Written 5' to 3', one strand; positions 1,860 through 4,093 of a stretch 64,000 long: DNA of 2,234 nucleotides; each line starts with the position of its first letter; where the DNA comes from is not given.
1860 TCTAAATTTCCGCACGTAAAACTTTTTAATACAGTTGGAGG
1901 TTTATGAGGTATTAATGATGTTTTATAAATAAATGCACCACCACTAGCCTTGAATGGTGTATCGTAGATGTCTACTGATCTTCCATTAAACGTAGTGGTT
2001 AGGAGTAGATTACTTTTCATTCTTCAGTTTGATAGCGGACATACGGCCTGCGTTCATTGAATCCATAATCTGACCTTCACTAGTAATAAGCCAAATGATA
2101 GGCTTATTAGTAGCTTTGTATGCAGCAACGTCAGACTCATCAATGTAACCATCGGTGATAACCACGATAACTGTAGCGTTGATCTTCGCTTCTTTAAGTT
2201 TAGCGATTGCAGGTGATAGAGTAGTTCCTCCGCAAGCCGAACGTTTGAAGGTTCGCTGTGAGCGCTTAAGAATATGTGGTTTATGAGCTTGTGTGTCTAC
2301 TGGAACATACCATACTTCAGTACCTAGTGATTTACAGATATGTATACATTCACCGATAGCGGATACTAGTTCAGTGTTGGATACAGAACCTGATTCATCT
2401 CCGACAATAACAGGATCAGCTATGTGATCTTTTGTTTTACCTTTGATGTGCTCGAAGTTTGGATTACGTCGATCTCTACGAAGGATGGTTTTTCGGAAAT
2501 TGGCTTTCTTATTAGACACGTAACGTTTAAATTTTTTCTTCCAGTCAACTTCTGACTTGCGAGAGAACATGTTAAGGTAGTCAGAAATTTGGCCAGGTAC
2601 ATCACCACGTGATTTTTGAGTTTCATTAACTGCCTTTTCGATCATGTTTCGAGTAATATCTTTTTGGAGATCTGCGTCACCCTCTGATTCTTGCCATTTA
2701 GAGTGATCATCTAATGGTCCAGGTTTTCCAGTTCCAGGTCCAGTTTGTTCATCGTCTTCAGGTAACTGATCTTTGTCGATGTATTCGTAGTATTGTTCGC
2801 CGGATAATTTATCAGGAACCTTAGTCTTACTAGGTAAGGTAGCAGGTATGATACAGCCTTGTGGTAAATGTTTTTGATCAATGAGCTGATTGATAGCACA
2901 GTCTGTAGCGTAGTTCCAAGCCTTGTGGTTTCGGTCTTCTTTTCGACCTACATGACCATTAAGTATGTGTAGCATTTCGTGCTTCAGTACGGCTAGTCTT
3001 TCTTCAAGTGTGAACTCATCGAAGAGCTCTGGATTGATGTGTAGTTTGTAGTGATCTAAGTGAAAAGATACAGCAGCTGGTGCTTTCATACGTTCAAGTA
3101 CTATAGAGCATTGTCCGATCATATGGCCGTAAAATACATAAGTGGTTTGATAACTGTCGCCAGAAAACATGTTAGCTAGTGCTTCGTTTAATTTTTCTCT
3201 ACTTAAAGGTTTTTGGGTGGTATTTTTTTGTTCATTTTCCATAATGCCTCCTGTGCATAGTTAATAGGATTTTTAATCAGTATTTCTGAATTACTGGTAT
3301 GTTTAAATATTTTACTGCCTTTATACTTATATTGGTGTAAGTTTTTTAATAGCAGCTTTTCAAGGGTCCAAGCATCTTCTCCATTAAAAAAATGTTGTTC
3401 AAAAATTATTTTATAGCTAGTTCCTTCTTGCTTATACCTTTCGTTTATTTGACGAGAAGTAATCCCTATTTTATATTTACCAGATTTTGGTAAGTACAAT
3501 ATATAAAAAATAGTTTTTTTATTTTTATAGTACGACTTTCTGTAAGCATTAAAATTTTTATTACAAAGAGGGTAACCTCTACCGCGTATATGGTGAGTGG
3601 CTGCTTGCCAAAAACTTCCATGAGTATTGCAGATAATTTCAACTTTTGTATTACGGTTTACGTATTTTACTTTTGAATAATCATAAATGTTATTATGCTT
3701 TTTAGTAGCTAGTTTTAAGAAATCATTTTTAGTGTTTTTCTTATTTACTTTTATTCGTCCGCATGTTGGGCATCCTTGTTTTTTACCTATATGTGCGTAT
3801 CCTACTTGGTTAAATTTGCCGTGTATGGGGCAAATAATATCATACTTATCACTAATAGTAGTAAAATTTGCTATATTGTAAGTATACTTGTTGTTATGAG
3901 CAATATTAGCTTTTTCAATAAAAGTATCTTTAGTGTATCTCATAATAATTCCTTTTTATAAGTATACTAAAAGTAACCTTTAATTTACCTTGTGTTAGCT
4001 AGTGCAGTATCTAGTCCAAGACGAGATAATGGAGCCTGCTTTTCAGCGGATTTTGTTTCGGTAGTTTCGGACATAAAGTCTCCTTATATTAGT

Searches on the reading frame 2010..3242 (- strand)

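Call 12: search_protein_families(library=phrogs, proteins=[window:2010-3242:-], max_evalue=0.001)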
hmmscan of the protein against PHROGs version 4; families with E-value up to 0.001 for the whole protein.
window:2010-3242:- (410 aa): 2 families
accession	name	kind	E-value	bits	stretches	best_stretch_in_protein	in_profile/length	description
phrog_1314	-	DNA, RNA and nucleotide metabolism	5.9e-66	224.2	1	10-406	7-392/394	HNH endonuclease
phrog_6361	-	unknown function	0.00012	22.8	1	63-108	66-106/203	-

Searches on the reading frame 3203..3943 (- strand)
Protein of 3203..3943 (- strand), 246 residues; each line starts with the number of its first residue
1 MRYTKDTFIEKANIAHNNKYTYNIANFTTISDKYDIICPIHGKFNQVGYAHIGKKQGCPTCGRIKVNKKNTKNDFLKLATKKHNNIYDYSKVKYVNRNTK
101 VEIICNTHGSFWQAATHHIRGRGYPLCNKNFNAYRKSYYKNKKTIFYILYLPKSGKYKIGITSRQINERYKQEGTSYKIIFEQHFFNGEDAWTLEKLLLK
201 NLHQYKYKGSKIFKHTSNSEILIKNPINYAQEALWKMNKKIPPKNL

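Call 12: search_protein_families(library=phrogs, proteins=[window:3203-3943:-], max_evalue=0.001)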
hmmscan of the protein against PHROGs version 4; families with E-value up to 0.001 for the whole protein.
window:3203-3943:- (246 aa): 3 families
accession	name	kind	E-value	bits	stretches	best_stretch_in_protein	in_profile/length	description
phrog_681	-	DNA, RNA and nucleotide metabolism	1.7e-35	123.7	1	5-239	304-539/576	endonuclease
phrog_4605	-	unknown function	1.5e-19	71.3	2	75-138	52-116/151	-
phrog_559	-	DNA, RNA and nucleotide metabolism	5.7e-15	56.1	1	2-228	122-318/607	HNH endonuclease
